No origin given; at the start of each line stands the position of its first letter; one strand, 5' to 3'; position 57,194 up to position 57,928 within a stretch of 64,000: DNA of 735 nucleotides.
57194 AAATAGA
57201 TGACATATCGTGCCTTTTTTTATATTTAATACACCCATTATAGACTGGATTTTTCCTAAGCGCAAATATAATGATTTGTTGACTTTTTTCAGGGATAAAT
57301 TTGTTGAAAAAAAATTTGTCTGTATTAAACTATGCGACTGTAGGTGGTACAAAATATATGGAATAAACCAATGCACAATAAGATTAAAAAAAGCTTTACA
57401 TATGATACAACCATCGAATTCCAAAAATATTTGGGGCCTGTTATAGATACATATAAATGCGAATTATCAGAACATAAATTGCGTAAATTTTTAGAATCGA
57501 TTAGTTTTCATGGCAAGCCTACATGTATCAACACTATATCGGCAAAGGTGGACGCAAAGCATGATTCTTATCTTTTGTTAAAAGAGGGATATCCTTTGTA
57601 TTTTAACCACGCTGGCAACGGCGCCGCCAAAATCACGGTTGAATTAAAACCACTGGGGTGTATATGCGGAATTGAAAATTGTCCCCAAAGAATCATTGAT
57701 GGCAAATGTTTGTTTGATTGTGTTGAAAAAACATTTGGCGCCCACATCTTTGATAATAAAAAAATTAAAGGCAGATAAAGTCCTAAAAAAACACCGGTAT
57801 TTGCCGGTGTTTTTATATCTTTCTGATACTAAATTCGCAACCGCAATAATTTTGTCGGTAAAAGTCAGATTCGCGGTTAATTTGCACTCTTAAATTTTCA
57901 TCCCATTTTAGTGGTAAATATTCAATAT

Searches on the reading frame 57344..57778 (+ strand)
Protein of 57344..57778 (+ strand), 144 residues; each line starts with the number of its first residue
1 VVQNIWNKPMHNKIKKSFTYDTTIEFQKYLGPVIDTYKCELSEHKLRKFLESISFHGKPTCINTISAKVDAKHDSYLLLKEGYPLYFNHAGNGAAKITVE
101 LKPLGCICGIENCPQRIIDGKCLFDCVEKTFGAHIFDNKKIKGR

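Call 4: search_protein_families(library=pfam, proteins=[window:57344-57778:+], max_evalue=10)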
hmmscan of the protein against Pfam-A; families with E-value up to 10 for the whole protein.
window:57344-57778:+ (144 aa): 0 families

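Call 5: search_protein_families(library=ncbifam, proteins=[window:57344-57778:+], max_evalue=10)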
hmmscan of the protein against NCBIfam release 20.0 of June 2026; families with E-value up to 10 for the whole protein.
window:57344-57778:+ (144 aa): 0 families

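Call 40: search_protein_families(library=phrogs, proteins=[window:57344-57778:+], max_evalue=1)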
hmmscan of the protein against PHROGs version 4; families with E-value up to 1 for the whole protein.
window:57344-57778:+ (144 aa): 0 families

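Call 41: search_protein_families(library=padloc, proteins=[window:57344-57778:+], max_evalue=1)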
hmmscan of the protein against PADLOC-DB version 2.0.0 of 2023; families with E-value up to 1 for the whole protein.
window:57344-57778:+ (144 aa): 0 families

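Call 92: search_solved_structures(query=window:57371-57778:+, max_evalue=10)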
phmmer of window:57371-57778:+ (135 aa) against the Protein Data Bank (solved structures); distinct sequences matched with E-value up to 10: 5.
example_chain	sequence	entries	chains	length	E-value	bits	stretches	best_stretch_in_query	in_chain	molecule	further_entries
8ihm_N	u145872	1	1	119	0.94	12.8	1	79-115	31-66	Chromatin modification-related protein EAF3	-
2k3x_A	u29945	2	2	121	0.95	12.8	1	79-115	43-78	Chromatin modification-related protein EAF3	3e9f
6k5w_A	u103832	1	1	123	0.97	12.8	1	79-115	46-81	Chromatin modification-related protein EAF3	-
3e9g_A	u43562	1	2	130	1.1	12.7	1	79-115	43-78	Chromatin modification-related protein EAF3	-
9r3y_A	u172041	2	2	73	1.4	12.2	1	86-129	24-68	Actin nucleation-promoting factor WASL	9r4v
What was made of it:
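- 57344..57778 (+): The 144-aa protein (the likely start is the ATG at 57371). It belongs to a separate lineage-specific ~140-aa family whose C-terminus carries G-C-x-C-x4-C-x8-C, that is C-x6-C-x8-C. A relationship to the module family is unproven. No Pfam or PDB hit (calls 4, 92).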
